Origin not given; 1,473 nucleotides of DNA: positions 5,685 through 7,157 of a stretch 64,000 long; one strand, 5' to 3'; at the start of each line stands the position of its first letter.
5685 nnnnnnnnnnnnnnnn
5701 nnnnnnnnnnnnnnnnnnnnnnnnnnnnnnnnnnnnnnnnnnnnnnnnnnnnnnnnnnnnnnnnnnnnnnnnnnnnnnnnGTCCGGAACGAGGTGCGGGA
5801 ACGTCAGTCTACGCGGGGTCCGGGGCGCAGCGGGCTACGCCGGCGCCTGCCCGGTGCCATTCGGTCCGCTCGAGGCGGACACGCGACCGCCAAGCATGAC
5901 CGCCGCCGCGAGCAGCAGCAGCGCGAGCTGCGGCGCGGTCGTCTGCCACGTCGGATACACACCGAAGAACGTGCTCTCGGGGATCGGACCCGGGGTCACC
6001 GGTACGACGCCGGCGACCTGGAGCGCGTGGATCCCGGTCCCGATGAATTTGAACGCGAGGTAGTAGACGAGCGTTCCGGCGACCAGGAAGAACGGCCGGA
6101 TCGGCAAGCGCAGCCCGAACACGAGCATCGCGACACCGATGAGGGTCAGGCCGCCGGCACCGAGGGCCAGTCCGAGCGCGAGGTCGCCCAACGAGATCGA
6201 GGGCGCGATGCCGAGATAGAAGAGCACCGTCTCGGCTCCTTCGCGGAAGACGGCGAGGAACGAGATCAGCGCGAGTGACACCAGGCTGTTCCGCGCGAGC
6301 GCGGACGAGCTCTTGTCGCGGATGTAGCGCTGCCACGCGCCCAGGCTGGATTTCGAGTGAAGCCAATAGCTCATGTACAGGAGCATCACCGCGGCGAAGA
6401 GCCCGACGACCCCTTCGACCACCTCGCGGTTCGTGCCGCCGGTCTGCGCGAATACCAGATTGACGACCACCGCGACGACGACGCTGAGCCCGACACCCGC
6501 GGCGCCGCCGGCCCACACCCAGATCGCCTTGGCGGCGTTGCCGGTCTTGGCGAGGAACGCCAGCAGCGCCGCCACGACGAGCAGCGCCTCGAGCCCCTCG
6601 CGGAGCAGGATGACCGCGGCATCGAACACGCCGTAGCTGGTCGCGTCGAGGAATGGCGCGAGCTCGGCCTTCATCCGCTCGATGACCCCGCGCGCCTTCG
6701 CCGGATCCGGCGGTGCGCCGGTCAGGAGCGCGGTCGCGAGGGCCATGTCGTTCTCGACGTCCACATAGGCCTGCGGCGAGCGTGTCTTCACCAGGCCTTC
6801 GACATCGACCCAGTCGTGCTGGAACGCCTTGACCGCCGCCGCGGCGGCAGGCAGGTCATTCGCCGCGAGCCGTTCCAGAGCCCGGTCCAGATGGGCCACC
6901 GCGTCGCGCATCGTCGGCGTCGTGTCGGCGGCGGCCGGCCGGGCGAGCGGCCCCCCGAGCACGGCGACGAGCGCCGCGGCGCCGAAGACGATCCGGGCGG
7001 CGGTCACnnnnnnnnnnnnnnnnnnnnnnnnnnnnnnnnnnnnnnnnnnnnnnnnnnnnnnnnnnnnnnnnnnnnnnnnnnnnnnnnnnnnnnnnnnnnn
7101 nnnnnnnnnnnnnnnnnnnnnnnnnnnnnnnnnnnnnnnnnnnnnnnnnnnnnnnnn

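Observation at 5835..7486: Putative iron-uptake module: FTR1 permease with an extra periplasmic domain and a free-standing paralogous lipoprotein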

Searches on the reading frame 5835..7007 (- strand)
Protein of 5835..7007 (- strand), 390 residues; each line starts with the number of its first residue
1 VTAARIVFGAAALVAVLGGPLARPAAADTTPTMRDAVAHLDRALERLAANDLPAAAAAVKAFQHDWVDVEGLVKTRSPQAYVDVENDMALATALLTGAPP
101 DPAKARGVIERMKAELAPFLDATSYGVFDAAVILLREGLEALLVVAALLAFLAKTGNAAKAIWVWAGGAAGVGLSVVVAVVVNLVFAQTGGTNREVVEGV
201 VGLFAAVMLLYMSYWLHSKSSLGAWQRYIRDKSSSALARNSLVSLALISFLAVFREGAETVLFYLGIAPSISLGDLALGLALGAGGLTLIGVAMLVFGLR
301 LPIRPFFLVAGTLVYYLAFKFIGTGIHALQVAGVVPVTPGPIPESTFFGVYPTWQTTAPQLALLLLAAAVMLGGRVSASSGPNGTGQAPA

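Call 3: search_protein_families(library=pfam, proteins=[window:5835-7007:-], max_evalue=1)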
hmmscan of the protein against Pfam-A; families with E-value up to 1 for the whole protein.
window:5835-7007:- (390 aa): 1 family
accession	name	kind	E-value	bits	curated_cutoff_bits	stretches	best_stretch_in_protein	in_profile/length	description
PF03239.20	FTR1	-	1.3e-26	94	25.3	1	128-330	2-210/284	Iron permease FTR1 family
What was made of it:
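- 5892..6635 (-): FTR1 membrane core (aa 125-372; six clear hydrophobic segments plus one weaker). Pfam FTR1 1.3e-26 (call 3).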

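Call 4: search_protein_families(library=ncbifam, proteins=[window:5835-7007:-], max_evalue=1)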
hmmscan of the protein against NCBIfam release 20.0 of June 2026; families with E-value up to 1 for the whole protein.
window:5835-7007:- (390 aa): 2 families
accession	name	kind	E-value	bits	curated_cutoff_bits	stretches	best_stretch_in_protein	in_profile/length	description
TIGR00145.1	TIGR00145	subfamily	1.4e-46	159.4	303.8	1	125-336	2-212/282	EfeU/Ftr1 family ferrous iron transporter subunit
NF041756.1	EfeU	equivalog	1.1e-33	117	255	1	132-338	2-206/257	iron uptake transporter permease EfeU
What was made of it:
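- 5892..6635 (-): TIGR00145 1.4e-46, below the equivalog cut-off (call 4).
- On EfeU equivalog (NCBIfam NF041756): 117 bits against a cut-off of 255; TIGR00145 gives 159 against 303.8 (call 4).
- Closest known: EfeUOB / YwbLMN. Different: The permease falls below the NCBIfam EfeU equivalog cut-off (117 against 255 bits, call 4).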

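Call 8: search_solved_structures(query=window:5835-7007:-, max_evalue=1, show_alignments=2)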
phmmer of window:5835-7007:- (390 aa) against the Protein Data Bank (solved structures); distinct sequences matched with E-value up to 1: 5.
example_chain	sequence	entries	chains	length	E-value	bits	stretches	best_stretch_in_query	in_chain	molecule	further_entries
3cmt_A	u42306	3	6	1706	0.34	13.4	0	269-290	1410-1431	Protein recA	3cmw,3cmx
3cmv_A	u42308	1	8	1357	0.36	13.3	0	269-290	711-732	Protein recA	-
8dgu_L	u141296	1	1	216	0.81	12.2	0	5-81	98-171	Antibody CC25.106 Fab light chain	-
8z6q_D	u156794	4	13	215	0.81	12.2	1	4-81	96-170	CYFN1006-1 light chain | CYFN1006-1 ligth chain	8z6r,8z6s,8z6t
8z6u_J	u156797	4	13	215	0.81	12.2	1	4-81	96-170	CYFN1006-2 light chain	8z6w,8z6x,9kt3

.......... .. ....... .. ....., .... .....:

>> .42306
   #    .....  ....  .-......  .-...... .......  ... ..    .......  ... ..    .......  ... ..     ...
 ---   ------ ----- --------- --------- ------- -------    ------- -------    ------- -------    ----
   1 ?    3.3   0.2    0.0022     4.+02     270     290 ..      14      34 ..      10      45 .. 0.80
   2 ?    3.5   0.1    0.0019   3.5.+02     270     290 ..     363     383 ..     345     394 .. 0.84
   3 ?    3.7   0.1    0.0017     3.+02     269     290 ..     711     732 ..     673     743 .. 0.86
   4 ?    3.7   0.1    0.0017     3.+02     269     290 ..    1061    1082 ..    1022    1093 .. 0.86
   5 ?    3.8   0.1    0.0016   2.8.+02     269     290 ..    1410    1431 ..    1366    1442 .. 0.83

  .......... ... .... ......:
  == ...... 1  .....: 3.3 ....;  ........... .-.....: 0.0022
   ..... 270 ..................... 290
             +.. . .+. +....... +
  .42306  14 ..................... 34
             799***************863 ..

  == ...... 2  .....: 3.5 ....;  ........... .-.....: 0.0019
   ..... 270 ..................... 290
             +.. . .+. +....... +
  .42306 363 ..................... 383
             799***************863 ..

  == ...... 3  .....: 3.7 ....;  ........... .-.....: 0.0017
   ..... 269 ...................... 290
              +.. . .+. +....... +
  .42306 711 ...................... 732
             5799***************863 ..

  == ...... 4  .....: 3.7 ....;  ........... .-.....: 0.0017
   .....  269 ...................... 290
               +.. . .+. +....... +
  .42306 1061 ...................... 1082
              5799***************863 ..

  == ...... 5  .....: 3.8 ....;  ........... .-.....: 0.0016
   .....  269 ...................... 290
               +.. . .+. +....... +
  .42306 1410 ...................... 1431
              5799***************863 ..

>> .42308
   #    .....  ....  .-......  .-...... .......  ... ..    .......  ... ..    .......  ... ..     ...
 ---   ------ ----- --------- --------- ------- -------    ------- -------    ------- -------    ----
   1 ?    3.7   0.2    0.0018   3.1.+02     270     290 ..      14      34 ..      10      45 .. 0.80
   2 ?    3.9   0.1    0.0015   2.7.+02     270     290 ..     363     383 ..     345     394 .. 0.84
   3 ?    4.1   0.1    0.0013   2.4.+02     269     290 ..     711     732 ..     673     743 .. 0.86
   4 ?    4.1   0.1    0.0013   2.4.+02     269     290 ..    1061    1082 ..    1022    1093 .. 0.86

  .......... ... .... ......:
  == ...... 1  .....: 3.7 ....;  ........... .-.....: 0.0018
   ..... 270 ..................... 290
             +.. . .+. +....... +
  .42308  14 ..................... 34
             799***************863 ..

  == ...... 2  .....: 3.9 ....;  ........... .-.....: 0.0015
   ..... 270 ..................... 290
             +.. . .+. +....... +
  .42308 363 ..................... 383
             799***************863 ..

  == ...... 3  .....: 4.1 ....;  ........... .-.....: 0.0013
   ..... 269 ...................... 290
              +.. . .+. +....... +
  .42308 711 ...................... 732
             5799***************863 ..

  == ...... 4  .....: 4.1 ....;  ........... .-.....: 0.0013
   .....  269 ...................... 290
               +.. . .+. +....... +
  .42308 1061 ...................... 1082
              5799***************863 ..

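Call 47: find_related_loci(query=A6, collection=genome_contigs, flank=8000)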
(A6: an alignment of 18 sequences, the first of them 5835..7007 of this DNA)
Query A6 (390 aa) in genome_contigs; peptide patterns used: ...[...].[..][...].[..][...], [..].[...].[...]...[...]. (x = any residue, [..] = any of these).
600 stretches matched a pattern (row limit reached: there are more); 583 encode a relative of the query (tblastn E <= 1e-3); the best 80 are kept; 80 distinct loci.
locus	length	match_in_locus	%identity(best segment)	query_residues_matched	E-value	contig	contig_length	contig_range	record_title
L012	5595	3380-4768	53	21-375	5e-109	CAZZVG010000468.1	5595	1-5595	MAG: Iningainema sp. isolate Brown_J.bin.8 genome assembly, contig: NODE_7885_length_5595_cov_5.703971, whole genome sho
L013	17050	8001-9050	45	27-375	1e-105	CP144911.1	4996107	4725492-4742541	Rossellomorea sp. GAMAL-10_SWC chromosome, complete genome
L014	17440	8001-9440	45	12-379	1e-104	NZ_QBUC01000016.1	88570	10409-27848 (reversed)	Paenisporosarcina sp. OV554 Ga0189726_116, whole genome shotgun sequence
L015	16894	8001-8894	60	62-357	9e-105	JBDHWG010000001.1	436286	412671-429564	MAG: Anaerolineae bacterium isolate AS-MICRO-3CA.356 NODE_19_length_436286_cov_24.403022, whole genome shotgun sequence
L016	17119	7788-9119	51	24-364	3e-104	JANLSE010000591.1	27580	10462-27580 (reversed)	MAG: Roseiflexaceae bacterium isolate OTE_25_metabat_459 OTE_25_k141_3126306, whole genome shotgun sequence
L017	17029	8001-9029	53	18-360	3e-104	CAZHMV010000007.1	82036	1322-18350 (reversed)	MAG TPA_asm: uncultured Anaerolineales bacterium isolate binchicken_co172_219 genome assembly, contig: NODE_119_length_8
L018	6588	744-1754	52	24-360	4e-104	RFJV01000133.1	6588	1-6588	MAG: Chloroflexi bacterium isolate J111 k99_106675, whole genome shotgun sequence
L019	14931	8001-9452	55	33-357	6e-104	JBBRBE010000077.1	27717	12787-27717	MAG: Chloroflexia bacterium isolate Co_metawrap_2330 Cmw_2330_k141_26690366_length_27717_cov_9.9987, whole genome shotgu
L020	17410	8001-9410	48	26-383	3e-99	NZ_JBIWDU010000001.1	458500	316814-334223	Neobacillus sp. NPDC097160 NPDC097160_222_D7.ctg-0001, whole genome shotgun sequence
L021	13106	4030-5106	44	18-375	4e-98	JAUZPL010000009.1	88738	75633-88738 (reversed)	MAG: Bacillota bacterium isolate bin73(3d) CPAMDJGK_9, whole genome shotgun sequence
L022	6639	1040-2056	54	40-379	8e-98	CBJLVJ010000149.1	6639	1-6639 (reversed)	MAG TPA_asm: uncultured bacterium isolate SRR27822708_binner12_Refined_94 genome assembly, contig: ERZ27339041.4466, who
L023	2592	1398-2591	59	37-323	1e-100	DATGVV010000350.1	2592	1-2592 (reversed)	MAG TPA_asm: Chloroflexota bacterium isolate SMAG_U10565 k141_1207600, whole genome shotgun sequence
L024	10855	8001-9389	50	6-360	3e-97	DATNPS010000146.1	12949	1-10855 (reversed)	MAG TPA_asm: Crinalium sp. isolate SMAG_U16487 k141_2562172, whole genome shotgun sequence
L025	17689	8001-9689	57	24-366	8e-94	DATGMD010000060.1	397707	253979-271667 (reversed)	MAG TPA_asm: Chloroflexota bacterium isolate SMAG_U9903 k141_182050, whole genome shotgun sequence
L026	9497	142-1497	60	39-378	7e-115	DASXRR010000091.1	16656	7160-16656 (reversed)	MAG TPA_asm: Chloroflexota bacterium isolate SMAG_U4645 k141_20312, whole genome shotgun sequence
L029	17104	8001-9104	44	25-390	4e-92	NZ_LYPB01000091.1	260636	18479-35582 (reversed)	Paenibacillus oryzisoli strain 1ZS3-15 scaffold47, whole genome shotgun sequence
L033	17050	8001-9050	41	17-366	4e-90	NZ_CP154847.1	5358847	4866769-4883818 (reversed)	Bacillus sp. 1P10SD chromosome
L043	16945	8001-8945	52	47-356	3e-87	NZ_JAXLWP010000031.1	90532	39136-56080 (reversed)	MAG: Kouleothrix sp. isolate STL-CHL26 C2.196.fa-31, whole genome shotgun sequence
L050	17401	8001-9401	39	20-385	1e-79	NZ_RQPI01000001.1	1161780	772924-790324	Paenibacillus rhizophilus strain 7197 Scaffold1, whole genome shotgun sequence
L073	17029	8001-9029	38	25-370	2e-65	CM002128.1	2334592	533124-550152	Streptococcus sp. HSISM1 chromosome, whole genome shotgun sequence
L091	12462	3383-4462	35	12-375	3e-60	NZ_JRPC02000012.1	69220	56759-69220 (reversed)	Helicobacter apodemus strain MIT-03-7007 NODE_12_length_69220_cov_57.2493, whole genome shotgun sequence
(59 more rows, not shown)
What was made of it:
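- Tried and rejected: It worked with full-length permeases (call 47).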

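Call 50: search_protein_families(library=pfam, proteins=[L073:5251-6183:+, L073:6218-7393:+, L033:5127-6050:+, L033:6051-7319:+, L091:774-1595:+, L091:1605-2771:+, L013:4945-6174:+, L013:6202-7446:+, L029:6450-7436:+, L029:9135-10301:+], max_evalue=0.001)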
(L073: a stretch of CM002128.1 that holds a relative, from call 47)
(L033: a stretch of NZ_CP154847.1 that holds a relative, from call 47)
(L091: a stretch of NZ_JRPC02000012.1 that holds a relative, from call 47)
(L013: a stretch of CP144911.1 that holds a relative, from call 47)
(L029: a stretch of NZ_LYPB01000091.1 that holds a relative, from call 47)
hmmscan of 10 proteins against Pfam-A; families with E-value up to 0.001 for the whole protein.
L073:5251-6183:+ (310 aa): 1 family
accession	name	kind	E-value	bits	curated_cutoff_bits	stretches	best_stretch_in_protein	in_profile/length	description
PF09375.15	Peptidase_M75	-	1.2e-40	140.4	23.5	1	68-303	1-288/288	Imelysin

L073:6218-7393:+ (391 aa): 2 families
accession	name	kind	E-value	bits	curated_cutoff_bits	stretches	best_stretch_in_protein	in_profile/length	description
PF20628.3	Dyp_perox_C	-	2.9e-48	164.2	20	1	212-379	1-165/166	Dyp-type peroxidase, C-terminal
PF04261.18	Dyp_perox_N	-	6.6e-40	136.9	20.4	1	52-203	1-145/146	Dyp-type peroxidase, N-terminal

L033:5127-6050:+ (307 aa): 1 family
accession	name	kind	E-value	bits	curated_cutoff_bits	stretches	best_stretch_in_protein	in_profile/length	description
PF09375.15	Peptidase_M75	-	5.5e-40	138.2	23.5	1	73-299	3-287/288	Imelysin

L033:6051-7319:+ (422 aa): 2 families
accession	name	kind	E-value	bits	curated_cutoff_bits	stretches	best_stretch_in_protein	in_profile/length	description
PF20628.3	Dyp_perox_C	-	2.5e-52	177.4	20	1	236-410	1-165/166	Dyp-type peroxidase, C-terminal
PF04261.18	Dyp_perox_N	-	2.1e-41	141.7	20.4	1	68-225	1-146/146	Dyp-type peroxidase, N-terminal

L091:774-1595:+ (273 aa): 1 family
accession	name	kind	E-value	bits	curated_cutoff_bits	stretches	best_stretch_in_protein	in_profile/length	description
PF09375.15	Peptidase_M75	-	7.2e-39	134.5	23.5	1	33-267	3-287/288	Imelysin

L091:1605-2771:+ (388 aa): 2 families
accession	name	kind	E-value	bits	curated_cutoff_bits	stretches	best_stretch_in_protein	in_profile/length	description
PF20628.3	Dyp_perox_C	-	3.7e-47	160.6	20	1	208-374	1-165/166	Dyp-type peroxidase, C-terminal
PF04261.18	Dyp_perox_N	-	2e-39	135.3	20.4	1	49-201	1-146/146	Dyp-type peroxidase, N-terminal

L013:4945-6174:+ (409 aa): 2 families
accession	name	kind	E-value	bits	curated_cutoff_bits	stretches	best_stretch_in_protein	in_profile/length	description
PF05977.19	MFS_3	-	8.4e-48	163.5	27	1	18-399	7-390/524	Transmembrane secretion effector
PF07690.21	MFS_1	-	1.1e-35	123.6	33.4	2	28-359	3-336/347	Major Facilitator Superfamily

L013:6202-7446:+ (414 aa): 3 families
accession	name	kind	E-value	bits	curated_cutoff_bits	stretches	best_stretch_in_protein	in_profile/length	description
PF02784.22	Orn_Arg_deC_N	-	4.9e-35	121.5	23.4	1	26-271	3-246/247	Pyridoxal-dependent decarboxylase, pyridoxal binding domain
PF00278.28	Orn_DAP_Arg_deC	-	2.2e-15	57.1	23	1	236-370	5-95/95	Pyridoxal-dependent decarboxylase, C-terminal sheet domain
PF01168.26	Ala_racemase_N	-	1.1e-10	42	24.1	1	23-196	2-167/220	Alanine racemase, N-terminal domain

L029:6450-7436:+ (328 aa): 6 families
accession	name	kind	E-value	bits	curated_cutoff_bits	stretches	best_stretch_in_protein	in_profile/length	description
PF00004.35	AAA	-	2.9e-18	67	21.2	1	107-237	1-129/131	ATPase family associated with various cellular activities (AAA)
PF17866.7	AAA_lid_6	-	3e-17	62.9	24.3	1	262-325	1-60/60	AAA lid domain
PF05496.18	RuvB_N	-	2.3e-05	24.7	27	1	92-184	21-101/159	Holliday junction DNA helicase RuvB P-loop domain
PF07728.20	AAA_5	-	4.9e-05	23.8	22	1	106-176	1-75/139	AAA domain (dynein-related subfamily)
PF13401.12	AAA_22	-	0.00011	23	27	0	106-131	7-32/130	AAA domain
PF01078.27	Mg_chelatase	-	0.00049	20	20.3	0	101-145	19-60/207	Magnesium chelatase, subunit ChlI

L029:9135-10301:+ (388 aa): 2 families
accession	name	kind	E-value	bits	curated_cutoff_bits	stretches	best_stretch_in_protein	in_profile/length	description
PF09375.15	Peptidase_M75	-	1.2e-33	117.4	23.5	1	150-376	2-285/288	Imelysin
PF14276.11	DUF4363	-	4.5e-06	27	27.5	0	39-73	12-46/107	Domain of unknown function (DUF4363)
